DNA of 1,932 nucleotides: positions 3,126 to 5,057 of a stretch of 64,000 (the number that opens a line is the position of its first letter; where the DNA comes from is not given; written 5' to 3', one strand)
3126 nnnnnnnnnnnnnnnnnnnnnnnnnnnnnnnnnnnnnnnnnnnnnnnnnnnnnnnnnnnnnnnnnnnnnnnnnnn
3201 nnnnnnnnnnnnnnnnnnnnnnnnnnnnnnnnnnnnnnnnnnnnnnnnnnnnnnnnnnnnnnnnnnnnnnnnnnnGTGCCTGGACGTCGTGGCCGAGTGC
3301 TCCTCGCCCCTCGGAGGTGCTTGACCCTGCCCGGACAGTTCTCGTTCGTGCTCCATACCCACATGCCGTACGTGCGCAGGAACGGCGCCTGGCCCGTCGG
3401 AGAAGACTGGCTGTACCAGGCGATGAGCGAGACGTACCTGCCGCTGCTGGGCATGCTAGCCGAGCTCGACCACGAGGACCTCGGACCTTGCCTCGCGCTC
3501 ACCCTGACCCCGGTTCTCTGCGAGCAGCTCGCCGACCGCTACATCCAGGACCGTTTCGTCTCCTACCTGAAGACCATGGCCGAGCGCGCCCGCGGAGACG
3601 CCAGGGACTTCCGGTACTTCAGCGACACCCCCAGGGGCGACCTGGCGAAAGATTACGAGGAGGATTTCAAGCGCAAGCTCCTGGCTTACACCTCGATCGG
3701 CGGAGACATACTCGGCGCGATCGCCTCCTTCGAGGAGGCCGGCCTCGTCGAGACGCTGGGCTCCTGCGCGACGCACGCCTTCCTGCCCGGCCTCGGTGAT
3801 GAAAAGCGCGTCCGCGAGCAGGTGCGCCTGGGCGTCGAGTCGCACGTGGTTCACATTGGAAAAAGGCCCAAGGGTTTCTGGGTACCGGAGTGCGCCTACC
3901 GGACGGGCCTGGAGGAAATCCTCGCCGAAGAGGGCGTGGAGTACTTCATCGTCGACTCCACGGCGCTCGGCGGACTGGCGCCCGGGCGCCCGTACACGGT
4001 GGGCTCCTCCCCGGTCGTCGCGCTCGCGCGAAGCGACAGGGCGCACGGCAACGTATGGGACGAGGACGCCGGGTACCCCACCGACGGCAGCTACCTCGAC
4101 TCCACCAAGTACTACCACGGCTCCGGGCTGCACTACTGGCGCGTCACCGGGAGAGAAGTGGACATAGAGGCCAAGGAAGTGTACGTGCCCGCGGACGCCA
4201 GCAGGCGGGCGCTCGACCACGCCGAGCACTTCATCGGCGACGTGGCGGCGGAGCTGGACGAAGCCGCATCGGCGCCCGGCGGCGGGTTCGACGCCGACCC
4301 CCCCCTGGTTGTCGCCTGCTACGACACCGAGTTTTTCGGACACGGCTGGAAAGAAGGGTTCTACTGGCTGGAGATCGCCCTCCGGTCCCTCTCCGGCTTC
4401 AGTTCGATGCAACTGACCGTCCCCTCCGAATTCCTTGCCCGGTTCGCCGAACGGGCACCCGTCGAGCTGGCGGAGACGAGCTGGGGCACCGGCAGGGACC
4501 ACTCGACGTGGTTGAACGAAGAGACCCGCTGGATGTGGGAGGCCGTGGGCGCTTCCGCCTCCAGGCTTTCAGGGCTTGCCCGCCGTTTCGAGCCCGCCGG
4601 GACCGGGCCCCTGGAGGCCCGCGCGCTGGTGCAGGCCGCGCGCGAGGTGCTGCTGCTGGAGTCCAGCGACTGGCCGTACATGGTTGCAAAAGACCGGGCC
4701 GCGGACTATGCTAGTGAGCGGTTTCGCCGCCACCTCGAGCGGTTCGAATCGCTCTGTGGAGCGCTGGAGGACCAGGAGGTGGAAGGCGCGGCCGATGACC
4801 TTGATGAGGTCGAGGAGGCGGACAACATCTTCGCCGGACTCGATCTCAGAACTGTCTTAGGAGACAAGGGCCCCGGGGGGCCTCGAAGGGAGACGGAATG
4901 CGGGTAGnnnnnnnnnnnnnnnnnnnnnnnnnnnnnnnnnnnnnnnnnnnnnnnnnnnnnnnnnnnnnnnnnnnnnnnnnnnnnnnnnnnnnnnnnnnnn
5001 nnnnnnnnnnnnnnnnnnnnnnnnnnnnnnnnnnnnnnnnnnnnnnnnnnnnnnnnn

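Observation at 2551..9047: Methylglucose-polysaccharide (MGLP)-like biosynthetic locus with mycobacterial gene order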

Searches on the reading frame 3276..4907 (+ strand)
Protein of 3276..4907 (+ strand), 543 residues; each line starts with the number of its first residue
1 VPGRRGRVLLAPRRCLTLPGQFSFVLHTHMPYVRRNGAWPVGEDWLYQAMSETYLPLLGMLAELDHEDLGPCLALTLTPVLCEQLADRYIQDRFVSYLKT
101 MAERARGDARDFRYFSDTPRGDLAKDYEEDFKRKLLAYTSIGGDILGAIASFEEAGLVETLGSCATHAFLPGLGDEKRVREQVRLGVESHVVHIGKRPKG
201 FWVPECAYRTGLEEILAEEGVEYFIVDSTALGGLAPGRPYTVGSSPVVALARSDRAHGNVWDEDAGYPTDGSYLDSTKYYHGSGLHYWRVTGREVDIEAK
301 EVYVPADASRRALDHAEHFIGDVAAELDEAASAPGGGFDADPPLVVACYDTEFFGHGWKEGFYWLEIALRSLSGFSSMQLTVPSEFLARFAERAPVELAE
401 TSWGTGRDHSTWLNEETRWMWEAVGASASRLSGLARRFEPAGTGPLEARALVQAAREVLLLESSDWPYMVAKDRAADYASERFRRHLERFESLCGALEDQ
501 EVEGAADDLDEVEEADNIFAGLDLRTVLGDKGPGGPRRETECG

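Call 4: search_protein_families(library=pfam, proteins=[window:3276-4907:+])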
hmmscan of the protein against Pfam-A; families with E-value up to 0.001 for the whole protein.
window:3276-4907:+ (543 aa): 2 families
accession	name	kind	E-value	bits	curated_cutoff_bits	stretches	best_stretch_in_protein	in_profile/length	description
PF03065.20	Glyco_hydro_57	-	9.9e-29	101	21.2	1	23-394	1-286/291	Glycosyl hydrolase family 57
PF09210.16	BE_C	-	1.8e-23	83.3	25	1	429-525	7-99/101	1,4-alpha-glucan branching enzyme, C-terminal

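Call 5: search_protein_families(library=ncbifam, proteins=[window:3276-4907:+])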
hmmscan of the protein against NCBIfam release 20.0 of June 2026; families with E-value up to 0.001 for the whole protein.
window:3276-4907:+ (543 aa): 2 families
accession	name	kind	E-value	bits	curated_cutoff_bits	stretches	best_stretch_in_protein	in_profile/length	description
NF041133.1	branch_enz_Thcocales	equivalog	1.2e-112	377.2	1000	1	20-534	1-540/553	1,4-alpha-glucan branching protein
NF041566.1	branchenz_Thermus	equivalog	8.4e-107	358.1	920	1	21-524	2-523/527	1,4-alpha-glucan branching protein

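Call 6: find_homologous_proteins(query=window:3276-4907:+)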
Query window:3276-4907:+ (543 aa): 187 proteins with E <= 0.001 among 8000 candidates; the best 120 are listed.
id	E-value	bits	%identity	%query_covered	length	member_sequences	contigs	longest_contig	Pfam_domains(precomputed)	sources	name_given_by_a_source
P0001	0.0e+0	1208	99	97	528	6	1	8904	PF03065.21,PF09210.17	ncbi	-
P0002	4.3e-243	826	70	93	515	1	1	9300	PF03065.21,PF09210.17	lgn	-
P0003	1.0e-227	776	67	95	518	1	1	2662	PF03065.21,PF09210.17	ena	-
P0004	3.3e-227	774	66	95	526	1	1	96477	PF03065.21,PF09210.17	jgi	jgi:1,4-alpha-glucan branching enzyme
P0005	4.6e-226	770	67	95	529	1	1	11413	PF03065.21,PF09210.17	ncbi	-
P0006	2.3e-224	764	64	96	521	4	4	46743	PF03065.21,PF09210.17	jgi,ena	-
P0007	2.8e-224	764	65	96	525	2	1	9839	PF03065.21,PF09210.17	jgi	-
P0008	4.8e-224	763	66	94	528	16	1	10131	PF03065.21,PF09210.17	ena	-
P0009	1.1e-221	756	65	95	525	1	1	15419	PF03065.21,PF09210.17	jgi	jgi:1,4-alpha-glucan branching enzyme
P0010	2.2e-219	748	65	93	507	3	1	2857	PF03065.21,PF09210.17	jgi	-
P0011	4.9e-219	747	65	93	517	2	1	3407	PF03065.21,PF09210.17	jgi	jgi:1,4-alpha-glucan branching enzyme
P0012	1.9e-217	742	64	96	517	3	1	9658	PF03065.21,PF09210.17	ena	-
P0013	1.1e-216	739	64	95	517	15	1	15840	PF03065.21,PF09210.17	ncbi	ncbi:MAG TPA: 1,4-alpha-glucan branching protein domain-containing protein [Candidatus Anoxymicrobia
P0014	1.3e-213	729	63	96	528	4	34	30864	PF03065.21,PF09210.17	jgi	jgi:1,4-alpha-glucan branching enzyme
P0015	7.7e-213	726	62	96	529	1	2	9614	PF03065.21,PF09210.17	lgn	-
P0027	4.3e-199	681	62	95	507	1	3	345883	PF03065.21,PF09210.17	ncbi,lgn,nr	ncbi:MAG: DUF1957 domain-containing protein [Actinobacteria bacterium]|nr:DUF1957 domain-containing 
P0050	3.2e-184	632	54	93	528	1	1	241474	PF03065.21,PF09210.17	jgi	-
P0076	6.4e-100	354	41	93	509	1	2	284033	PF03065.21,PF09210.17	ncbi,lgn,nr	ncbi:MAG: DUF1957 domain-containing protein [Actinobacteria bacterium]|nr:DUF1957 domain-containing 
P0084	1.0e-95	340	37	93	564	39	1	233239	PF03065.21,PF09210.17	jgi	jgi:1,4-alpha-glucan branching enzyme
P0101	6.7e-89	317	34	92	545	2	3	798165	PF03065.21,PF09210.17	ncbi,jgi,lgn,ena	-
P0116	1.5e-71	260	34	93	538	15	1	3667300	PF03065.21,PF09210.17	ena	-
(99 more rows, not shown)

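Call 9: search_solved_structures(query=window:3276-4907:+, max_evalue=0.00001)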
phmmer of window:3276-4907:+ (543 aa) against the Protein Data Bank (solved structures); distinct sequences matched with E-value up to 0.00001: 5.
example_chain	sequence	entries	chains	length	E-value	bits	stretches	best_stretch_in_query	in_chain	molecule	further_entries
5wu7_A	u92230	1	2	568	3.4e-94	319.8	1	19-535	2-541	Uncharacterized protein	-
3n8t_A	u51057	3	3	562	1.5e-91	311.1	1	19-522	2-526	alpha-amylase, GH57 family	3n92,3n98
3p0b_A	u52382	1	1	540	9e-80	272.2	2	20-210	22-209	TT1467 protein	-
1ufa_A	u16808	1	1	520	1.3e-79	271.7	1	21-523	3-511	TT1467 protein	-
2b5d_X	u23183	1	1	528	2.8e-67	231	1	20-527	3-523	alpha-Amylase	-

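Call 18: find_encoding_contigs(protein=P0004, flank=10000, max_places=1)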
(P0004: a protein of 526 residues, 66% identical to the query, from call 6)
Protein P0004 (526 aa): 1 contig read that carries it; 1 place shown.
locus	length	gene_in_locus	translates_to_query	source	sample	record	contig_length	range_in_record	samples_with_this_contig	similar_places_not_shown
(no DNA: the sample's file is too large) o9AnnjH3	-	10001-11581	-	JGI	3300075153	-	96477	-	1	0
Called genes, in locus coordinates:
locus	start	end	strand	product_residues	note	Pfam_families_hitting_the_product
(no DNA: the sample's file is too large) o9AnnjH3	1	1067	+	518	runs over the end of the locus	PF26314:MptA_B_family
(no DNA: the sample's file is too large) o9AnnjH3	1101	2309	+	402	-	PF00465:Fe-ADH, PF13685:Fe-ADH_2, PF25137:ADH_Fe_C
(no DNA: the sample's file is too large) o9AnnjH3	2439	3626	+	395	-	PF00465:Fe-ADH, PF13685:Fe-ADH_2 (weak), PF25137:ADH_Fe_C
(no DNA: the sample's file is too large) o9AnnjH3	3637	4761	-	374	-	PF00781:DAGK_cat, PF19279:YegS_C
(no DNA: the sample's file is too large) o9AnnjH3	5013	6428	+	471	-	PF04230:PS_pyruv_trans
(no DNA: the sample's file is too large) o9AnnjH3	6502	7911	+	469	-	PF04230:PS_pyruv_trans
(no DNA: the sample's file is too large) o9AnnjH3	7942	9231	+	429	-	PF00890:FAD_binding_2 (weak), PF01134:GIDA (faint), PF01266:DAO (faint), PF01593:Amino_oxidase, PF03486:HI0933_like (faint), PF07992:Pyr_redox_2 (faint), PF12831:FAD_oxidored (weak), PF13450:NAD_binding_8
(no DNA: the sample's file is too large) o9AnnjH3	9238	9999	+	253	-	PF13489:Methyltransf_23, PF13847:Methyltransf_31, PF08241:Methyltransf_11, PF08242:Methyltransf_12, PF13649:Methyltransf_25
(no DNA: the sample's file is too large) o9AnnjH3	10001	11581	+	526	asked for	PF03065:Glyco_hydro_57, PF09210:BE_C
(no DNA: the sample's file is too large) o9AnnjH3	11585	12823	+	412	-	PF08323:Glyco_transf_5, PF20706:GT4-conflict, PF13439:Glyco_transf_4, PF13477:Glyco_trans_4_2 (weak), PF13579:Glyco_trans_4_4, PF00534:Glycos_transf_1, PF13692:Glyco_trans_1_4, PF13524:Glyco_trans_1_2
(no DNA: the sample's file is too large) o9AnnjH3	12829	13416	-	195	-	-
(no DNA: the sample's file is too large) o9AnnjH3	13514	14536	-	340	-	PF01087:GalP_UDP_transf, PF01230:HIT (faint), PF16268:DUF4921, PF02744:GalP_UDP_tr_C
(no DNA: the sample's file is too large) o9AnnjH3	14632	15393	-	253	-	PF00132:Hexapep (weak)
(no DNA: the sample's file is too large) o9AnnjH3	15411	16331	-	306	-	PF01209:Ubie_methyltran, PF13489:Methyltransf_23, PF05175:MTS (weak), PF08241:Methyltransf_11, PF08242:Methyltransf_12, PF13649:Methyltransf_25, PF13847:Methyltransf_31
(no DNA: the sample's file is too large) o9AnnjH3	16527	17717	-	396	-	PF02771:Acyl-CoA_dh_N, PF02770:Acyl-CoA_dh_M, PF00441:Acyl-CoA_dh_1, PF08028:Acyl-CoA_dh_2, PF22924:ACOX_C_alpha1 (weak)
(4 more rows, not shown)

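Call 19: find_encoding_contigs(protein=P0027, flank=10000, max_places=1)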
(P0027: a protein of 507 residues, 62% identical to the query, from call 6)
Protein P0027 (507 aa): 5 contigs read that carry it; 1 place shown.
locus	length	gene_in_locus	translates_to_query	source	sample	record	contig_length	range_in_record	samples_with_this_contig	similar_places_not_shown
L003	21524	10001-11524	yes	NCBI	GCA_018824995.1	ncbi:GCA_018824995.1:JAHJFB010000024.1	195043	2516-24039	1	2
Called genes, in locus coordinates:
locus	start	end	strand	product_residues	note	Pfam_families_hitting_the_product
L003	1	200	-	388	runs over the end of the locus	PF01837:HcyBio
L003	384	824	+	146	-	-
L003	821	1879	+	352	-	PF03054:tRNA_Me_trans, PF20259:tRNA_Me_trans_M, PF20258:tRNA_Me_trans_C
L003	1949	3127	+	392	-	PF00465:Fe-ADH, PF13685:Fe-ADH_2, PF25137:ADH_Fe_C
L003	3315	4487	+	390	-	PF00465:Fe-ADH, PF13685:Fe-ADH_2, PF25137:ADH_Fe_C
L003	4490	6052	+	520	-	PF07881:Fucose_iso_N1 (weak), PF02952:Fucose_iso_C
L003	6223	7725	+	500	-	PF00370:FGGY_N, PF02782:FGGY_C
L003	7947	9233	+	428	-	PF00070:Pyr_redox (faint), PF00890:FAD_binding_2 (weak), PF01266:DAO, PF01593:Amino_oxidase, PF01946:Thi4 (weak), PF03486:HI0933_like (faint), PF12831:FAD_oxidored (weak), PF13450:NAD_binding_8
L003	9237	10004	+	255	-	PF13489:Methyltransf_23, PF08241:Methyltransf_11, PF08242:Methyltransf_12, PF13649:Methyltransf_25, PF13847:Methyltransf_31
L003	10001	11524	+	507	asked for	PF03065:Glyco_hydro_57, PF09210:BE_C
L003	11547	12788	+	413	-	PF08323:Glyco_transf_5, PF20706:GT4-conflict, PF13439:Glyco_transf_4, PF13477:Glyco_trans_4_2 (weak), PF13579:Glyco_trans_4_4, PF00534:Glycos_transf_1, PF13692:Glyco_trans_1_4, PF13524:Glyco_trans_1_2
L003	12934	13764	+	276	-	PF01797:Y1_Tnp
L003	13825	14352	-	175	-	-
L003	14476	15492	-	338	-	PF01087:GalP_UDP_transf, PF16268:DUF4921 (weak), PF02744:GalP_UDP_tr_C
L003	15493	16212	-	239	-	PF00132:Hexapep (weak)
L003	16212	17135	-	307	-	PF01209:Ubie_methyltran, PF13489:Methyltransf_23, PF08241:Methyltransf_11, PF08242:Methyltransf_12, PF13649:Methyltransf_25, PF13847:Methyltransf_31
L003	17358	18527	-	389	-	PF02771:Acyl-CoA_dh_N, PF02770:Acyl-CoA_dh_M, PF00441:Acyl-CoA_dh_1, PF08028:Acyl-CoA_dh_2, PF22924:ACOX_C_alpha1 (faint)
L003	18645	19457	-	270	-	PF00378:ECH_1, PF16113:ECH_2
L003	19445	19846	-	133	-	PF02310:B12-binding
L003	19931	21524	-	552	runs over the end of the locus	PF01642:MM_CoA_mutase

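Call 20: find_encoding_contigs(protein=P0050, flank=10000, max_places=1)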
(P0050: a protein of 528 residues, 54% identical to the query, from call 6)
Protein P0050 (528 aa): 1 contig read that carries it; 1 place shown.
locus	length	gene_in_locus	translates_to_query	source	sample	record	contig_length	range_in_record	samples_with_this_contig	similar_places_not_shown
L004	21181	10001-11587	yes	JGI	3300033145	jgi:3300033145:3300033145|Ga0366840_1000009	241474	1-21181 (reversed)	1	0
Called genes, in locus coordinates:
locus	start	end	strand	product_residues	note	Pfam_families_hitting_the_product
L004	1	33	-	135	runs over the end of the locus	PF09383:NIL, PF13459:Fer4_15 (faint), PF13237:Fer4_10, PF14697:Fer4_21, PF12838:Fer4_7, PF13187:Fer4_9 (weak), PF00037:Fer4, PF12797:Fer4_2 (weak), +5 more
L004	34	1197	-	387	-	PF01837:HcyBio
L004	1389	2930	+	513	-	PF26314:MptA_B_family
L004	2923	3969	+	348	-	PF00764:Arginosuc_synth (faint), PF03054:tRNA_Me_trans, PF06508:QueC, PF24167:DUF7411 (weak), PF20259:tRNA_Me_trans_M, PF20258:tRNA_Me_trans_C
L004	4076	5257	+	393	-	PF00465:Fe-ADH, PF13685:Fe-ADH_2, PF25137:ADH_Fe_C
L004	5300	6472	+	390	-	PF00465:Fe-ADH, PF13685:Fe-ADH_2, PF25137:ADH_Fe_C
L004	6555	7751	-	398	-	PF00781:DAGK_cat, PF19279:YegS_C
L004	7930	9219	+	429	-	PF00070:Pyr_redox (faint), PF00890:FAD_binding_2 (weak), PF01266:DAO, PF01593:Amino_oxidase, PF01946:Thi4 (weak), PF03486:HI0933_like (faint), PF12831:FAD_oxidored (weak), PF13450:NAD_binding_8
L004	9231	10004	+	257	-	PF02353:CMAS (weak), PF13489:Methyltransf_23, PF13847:Methyltransf_31, PF08241:Methyltransf_11, PF08242:Methyltransf_12, PF13649:Methyltransf_25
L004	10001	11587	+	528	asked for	PF03065:Glyco_hydro_57, PF09210:BE_C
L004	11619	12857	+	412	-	PF08323:Glyco_transf_5 (weak), PF20706:GT4-conflict, PF13439:Glyco_transf_4, PF13579:Glyco_trans_4_4, PF08323:Glyco_transf_5, PF00534:Glycos_transf_1, PF13692:Glyco_trans_1_4, PF13524:Glyco_trans_1_2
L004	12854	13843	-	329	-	PF01087:GalP_UDP_transf, PF16268:DUF4921 (weak), PF01230:HIT (faint), PF02744:GalP_UDP_tr_C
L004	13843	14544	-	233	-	PF00132:Hexapep (faint)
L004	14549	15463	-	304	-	PF01209:Ubie_methyltran, PF13489:Methyltransf_23, PF05175:MTS, PF08241:Methyltransf_11, PF08242:Methyltransf_12, PF13649:Methyltransf_25, PF13847:Methyltransf_31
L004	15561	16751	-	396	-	PF02771:Acyl-CoA_dh_N, PF02770:Acyl-CoA_dh_M, PF22924:ACOX_C_alpha1 (faint), PF00441:Acyl-CoA_dh_1, PF08028:Acyl-CoA_dh_2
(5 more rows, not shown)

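Call 21: find_encoding_contigs(protein=P0076, flank=10000, max_places=1)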
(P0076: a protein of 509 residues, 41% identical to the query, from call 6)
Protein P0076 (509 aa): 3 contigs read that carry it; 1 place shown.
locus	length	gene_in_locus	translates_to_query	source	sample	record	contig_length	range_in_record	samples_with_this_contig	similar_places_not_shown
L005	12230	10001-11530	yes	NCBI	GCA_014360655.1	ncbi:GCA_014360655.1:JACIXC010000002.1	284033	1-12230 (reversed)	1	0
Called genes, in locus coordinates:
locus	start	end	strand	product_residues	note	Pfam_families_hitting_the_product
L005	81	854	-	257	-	PF01656:CbiA, PF02374:ArsA_ATPase, PF10609:ParA (faint), PF13614:AAA_31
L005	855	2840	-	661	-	PF00111:Fer2, PF17650:RACo_linker, PF17651:Raco_middle, PF14574:RACo_C_ter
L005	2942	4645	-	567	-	PF01268:FTHFS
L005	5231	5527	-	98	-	PF10025:DUF2267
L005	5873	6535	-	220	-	PF00561:Abhydrolase_1, PF12146:Hydrolase_4, PF12697:Abhydrolase_6 (weak), PF20408:Abhydrolase_11 (weak)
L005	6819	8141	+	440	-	PF00890:FAD_binding_2 (weak), PF01266:DAO, PF01593:Amino_oxidase, PF03486:HI0933_like (faint), PF12831:FAD_oxidored (weak), PF13450:NAD_binding_8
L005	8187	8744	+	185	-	PF00857:Isochorismatase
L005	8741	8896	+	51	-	-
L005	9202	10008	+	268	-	PF01135:PCMT (faint), PF13489:Methyltransf_23, PF05175:MTS (weak), PF07021:MetW (weak), PF13847:Methyltransf_31, PF08241:Methyltransf_11, PF08242:Methyltransf_12, PF13649:Methyltransf_25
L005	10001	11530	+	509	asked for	PF03065:Glyco_hydro_57, PF09210:BE_C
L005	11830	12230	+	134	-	PF13384:HTH_23 (weak), PF13518:HTH_28, PF13551:HTH_29 (weak), PF13565:HTH_32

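Call 47: search_protein_families(library=pfam, proteins=[L003:13825-14352:-], max_evalue=0.0001)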
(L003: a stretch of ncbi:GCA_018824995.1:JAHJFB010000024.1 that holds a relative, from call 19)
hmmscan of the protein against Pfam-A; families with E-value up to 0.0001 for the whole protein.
L003:13825-14352:- (175 aa): 0 families

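Call 48: find_encoding_contigs(protein=P0101, flank=8000, max_places=1)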
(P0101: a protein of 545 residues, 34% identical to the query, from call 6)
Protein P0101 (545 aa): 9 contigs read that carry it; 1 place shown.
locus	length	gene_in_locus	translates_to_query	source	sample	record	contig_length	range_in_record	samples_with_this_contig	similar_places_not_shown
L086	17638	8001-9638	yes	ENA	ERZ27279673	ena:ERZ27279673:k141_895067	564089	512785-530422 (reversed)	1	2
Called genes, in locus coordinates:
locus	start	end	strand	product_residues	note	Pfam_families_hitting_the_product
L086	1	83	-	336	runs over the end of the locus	PF14257:DUF4349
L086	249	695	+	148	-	PF04542:Sigma70_r2, PF08281:Sigma70_r4_2, PF04545:Sigma70_r4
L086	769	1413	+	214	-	-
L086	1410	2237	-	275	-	PF13189:Cytidylate_kin2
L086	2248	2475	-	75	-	-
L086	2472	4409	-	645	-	PF00004:AAA, PF01434:Peptidase_M41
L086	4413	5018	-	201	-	-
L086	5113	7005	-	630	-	PF05226:CHASE2, PF00211:Guanylate_cyc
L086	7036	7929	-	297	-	PF01557:FAA_hydrolase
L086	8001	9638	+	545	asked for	PF03065:Glyco_hydro_57, PF09210:BE_C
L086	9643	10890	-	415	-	PF00089:Trypsin, PF13365:Trypsin_2, PF00595:PDZ, PF13180:PDZ_2, PF17820:PDZ_6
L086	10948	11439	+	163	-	PF01242:PTPS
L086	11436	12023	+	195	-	PF01227:GTP_cyclohydroI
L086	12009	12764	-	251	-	PF00106:adh_short, PF08659:KR, PF13561:adh_short_C2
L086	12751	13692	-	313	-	PF01619:Pro_dh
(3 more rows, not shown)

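Call 49: find_encoding_contigs(protein=P0116, flank=8000, max_places=1)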
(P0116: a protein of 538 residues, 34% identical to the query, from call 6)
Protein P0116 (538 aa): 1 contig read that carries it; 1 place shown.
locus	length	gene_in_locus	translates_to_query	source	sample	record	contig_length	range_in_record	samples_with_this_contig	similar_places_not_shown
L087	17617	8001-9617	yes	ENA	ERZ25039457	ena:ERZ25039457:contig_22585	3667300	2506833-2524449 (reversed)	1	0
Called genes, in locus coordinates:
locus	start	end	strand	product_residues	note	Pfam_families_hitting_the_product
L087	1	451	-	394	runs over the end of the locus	PF00009:GTP_EFTU, PF03144:GTP_EFTU_D2, PF03143:GTP_EFTU_D3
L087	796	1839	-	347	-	-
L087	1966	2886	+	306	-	PF00132:Hexapep (faint)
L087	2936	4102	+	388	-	PF00266:Aminotran_5, PF00155:Aminotran_1_2 (faint), PF01212:Beta_elim_lyase, PF01041:DegT_DnrJ_EryC1 (faint)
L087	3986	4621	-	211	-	-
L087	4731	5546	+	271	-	PF06325:PrmA, PF05175:MTS, PF13489:Methyltransf_23 (weak), PF13847:Methyltransf_31, PF08241:Methyltransf_11 (weak), PF13649:Methyltransf_25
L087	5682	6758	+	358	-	PF00334:NDK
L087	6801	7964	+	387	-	PF00155:Aminotran_1_2, PF01041:DegT_DnrJ_EryC1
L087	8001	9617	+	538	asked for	PF03065:Glyco_hydro_57, PF09210:BE_C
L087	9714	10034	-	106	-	-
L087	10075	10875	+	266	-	-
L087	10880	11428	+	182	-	PF13482:RNase_H_2 (weak)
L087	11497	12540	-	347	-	PF00174:Oxidored_molyb, PF03404:Mo-co_dimer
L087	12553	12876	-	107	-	PF03091:CutA1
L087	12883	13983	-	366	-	PF02568:ThiI (faint), PF03054:tRNA_Me_trans, PF20259:tRNA_Me_trans_M, PF20258:tRNA_Me_trans_C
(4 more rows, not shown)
